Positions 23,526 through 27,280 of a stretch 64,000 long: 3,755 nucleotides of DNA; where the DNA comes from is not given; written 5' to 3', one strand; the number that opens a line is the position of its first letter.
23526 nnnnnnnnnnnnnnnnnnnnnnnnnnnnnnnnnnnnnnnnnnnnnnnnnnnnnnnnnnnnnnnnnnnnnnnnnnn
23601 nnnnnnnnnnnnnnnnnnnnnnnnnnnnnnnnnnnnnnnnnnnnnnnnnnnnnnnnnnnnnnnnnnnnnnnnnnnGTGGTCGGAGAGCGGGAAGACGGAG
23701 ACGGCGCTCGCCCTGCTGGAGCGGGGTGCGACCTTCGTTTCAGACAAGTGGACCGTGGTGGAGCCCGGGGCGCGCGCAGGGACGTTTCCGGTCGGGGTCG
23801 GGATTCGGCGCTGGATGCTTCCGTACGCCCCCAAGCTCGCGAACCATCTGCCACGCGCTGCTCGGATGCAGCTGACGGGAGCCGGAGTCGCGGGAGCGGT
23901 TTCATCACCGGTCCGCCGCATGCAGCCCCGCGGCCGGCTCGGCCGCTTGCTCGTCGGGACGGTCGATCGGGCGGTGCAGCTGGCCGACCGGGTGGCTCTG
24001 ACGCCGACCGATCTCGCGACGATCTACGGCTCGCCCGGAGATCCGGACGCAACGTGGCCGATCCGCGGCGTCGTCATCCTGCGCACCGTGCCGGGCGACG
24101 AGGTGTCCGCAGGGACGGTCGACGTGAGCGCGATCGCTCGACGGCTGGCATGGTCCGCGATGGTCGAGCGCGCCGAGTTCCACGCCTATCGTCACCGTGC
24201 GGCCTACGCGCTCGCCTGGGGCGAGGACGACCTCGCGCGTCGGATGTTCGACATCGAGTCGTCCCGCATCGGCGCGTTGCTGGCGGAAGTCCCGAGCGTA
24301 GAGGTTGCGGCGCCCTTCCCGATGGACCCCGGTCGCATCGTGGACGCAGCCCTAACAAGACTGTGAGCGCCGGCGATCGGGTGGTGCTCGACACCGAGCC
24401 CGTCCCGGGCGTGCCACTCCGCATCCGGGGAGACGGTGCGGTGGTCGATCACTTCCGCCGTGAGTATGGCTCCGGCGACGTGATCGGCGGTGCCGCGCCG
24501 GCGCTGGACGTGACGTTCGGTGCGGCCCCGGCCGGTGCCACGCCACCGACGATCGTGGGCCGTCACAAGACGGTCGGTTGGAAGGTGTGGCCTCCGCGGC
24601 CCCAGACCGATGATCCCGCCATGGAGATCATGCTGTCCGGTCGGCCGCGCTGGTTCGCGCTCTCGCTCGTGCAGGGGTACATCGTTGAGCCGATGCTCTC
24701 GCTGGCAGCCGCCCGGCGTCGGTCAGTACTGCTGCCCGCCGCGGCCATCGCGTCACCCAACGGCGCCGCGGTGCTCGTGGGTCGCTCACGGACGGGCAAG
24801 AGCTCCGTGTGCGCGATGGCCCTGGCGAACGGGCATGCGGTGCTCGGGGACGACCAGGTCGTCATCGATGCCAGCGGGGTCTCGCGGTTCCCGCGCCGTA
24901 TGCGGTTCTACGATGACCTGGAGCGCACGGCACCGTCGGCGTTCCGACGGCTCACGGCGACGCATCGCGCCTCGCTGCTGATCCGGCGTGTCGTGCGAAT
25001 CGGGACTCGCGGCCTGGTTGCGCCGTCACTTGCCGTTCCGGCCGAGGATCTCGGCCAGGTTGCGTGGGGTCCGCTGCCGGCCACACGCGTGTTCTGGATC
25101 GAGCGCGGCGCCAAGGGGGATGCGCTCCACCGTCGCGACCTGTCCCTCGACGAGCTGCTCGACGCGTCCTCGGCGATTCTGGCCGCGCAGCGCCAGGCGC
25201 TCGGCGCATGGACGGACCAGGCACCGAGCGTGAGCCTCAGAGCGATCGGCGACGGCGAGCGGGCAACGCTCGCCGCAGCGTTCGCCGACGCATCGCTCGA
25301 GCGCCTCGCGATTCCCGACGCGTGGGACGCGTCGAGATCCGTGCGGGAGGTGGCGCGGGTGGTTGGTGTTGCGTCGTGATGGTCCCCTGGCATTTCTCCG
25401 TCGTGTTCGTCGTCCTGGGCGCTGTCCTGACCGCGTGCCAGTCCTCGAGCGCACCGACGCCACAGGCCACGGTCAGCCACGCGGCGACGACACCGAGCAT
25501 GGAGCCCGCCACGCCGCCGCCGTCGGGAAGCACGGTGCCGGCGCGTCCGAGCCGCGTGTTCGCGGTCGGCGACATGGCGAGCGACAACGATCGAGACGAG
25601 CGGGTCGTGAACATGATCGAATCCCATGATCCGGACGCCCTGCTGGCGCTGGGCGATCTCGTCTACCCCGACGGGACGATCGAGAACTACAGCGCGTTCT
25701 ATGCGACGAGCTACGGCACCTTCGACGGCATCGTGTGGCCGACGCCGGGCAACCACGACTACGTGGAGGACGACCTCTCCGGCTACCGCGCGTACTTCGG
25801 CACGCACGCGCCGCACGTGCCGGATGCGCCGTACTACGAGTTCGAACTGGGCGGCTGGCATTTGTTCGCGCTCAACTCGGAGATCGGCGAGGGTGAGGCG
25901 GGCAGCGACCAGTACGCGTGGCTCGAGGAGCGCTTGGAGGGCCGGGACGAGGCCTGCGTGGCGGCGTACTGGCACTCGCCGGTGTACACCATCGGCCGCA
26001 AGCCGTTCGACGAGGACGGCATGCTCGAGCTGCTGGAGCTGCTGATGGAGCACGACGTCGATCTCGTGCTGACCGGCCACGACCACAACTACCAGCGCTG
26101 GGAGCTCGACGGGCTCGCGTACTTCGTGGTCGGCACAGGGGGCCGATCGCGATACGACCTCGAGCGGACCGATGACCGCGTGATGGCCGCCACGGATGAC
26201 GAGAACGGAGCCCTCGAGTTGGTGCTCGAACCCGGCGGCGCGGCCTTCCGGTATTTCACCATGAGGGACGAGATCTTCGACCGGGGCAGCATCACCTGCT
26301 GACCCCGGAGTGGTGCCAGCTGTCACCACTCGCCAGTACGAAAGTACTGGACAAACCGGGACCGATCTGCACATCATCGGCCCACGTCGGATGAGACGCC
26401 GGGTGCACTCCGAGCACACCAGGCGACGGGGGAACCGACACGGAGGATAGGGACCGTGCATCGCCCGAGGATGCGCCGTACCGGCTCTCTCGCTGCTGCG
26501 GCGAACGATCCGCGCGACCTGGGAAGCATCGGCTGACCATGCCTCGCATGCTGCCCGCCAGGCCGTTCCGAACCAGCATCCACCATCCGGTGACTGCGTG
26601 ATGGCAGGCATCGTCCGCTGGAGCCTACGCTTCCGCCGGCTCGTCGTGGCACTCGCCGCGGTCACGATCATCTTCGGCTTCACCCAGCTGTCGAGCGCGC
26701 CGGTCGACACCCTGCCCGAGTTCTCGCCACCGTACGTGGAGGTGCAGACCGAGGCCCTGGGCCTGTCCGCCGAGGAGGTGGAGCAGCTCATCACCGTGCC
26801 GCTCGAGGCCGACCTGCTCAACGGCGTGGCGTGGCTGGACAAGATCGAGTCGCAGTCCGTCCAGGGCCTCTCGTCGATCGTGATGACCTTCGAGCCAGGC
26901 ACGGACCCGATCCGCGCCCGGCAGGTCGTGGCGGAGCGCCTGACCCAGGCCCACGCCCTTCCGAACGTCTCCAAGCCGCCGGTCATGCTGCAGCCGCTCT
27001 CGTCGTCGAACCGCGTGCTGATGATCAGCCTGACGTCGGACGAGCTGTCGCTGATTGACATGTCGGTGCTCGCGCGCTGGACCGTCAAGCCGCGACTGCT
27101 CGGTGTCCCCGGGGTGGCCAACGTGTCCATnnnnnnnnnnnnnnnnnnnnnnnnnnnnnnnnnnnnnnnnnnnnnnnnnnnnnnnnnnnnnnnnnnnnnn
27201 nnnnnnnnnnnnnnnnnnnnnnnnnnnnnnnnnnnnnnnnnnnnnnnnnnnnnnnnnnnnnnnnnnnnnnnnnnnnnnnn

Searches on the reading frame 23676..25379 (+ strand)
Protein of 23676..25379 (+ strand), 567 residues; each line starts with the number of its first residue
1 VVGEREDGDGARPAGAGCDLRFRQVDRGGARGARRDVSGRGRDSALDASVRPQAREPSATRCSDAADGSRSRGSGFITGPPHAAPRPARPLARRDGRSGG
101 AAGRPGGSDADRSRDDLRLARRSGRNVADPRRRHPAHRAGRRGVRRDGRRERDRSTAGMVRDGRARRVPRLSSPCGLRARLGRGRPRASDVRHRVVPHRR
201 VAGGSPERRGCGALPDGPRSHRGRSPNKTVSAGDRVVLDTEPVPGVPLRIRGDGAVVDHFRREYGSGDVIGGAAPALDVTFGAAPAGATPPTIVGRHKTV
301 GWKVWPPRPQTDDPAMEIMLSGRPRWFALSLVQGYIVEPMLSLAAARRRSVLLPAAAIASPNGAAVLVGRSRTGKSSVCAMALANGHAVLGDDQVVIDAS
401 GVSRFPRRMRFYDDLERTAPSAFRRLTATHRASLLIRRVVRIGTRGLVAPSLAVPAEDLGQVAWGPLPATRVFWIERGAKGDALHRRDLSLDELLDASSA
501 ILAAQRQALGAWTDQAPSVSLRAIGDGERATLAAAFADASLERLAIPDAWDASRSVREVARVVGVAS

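Call 10: search_protein_families(library=pfam, proteins=[window:23676-25379:+], max_evalue=1)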
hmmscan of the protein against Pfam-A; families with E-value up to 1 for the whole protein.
window:23676-25379:+ (567 aa): 2 families
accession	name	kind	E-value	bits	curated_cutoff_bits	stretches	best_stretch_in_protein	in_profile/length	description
PF13401.12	AAA_22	-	0.051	14.3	27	1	362-417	5-56/130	AAA domain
PF07475.17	Hpr_kinase_C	-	0.15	12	33.3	1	366-400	22-56/171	HPr Serine kinase C-terminal domain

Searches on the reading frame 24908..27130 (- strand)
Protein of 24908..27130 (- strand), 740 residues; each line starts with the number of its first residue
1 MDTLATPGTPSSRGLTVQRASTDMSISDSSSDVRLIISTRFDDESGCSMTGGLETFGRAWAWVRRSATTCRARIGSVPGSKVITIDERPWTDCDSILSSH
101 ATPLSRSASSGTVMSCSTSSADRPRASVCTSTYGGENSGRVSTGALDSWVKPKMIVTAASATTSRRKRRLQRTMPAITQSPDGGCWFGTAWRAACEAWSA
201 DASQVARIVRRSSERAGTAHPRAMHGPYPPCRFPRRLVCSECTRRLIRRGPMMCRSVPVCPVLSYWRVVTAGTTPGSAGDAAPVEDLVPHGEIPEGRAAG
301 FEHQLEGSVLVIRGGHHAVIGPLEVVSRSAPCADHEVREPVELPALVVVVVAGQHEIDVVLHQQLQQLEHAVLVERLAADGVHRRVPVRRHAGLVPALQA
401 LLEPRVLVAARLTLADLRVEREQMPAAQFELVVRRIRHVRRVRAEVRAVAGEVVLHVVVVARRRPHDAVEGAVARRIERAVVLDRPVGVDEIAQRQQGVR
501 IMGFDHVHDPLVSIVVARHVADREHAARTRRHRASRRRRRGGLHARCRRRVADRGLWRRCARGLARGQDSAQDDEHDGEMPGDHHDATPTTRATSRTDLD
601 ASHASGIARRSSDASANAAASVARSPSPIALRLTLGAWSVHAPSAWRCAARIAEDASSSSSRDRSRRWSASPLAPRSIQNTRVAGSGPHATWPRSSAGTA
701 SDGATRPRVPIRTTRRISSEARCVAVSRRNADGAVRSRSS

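Call 10: search_protein_families(library=pfam, proteins=[window:24908-27130:-], max_evalue=1)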
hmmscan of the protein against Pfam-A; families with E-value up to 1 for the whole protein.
window:24908-27130:- (740 aa): 1 family
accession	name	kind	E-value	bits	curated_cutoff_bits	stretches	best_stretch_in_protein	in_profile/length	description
PF18588.6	WcbI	-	0.0028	17.8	29.2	1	356-427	49-123/205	Polysaccharide biosynthesis enzyme WcbI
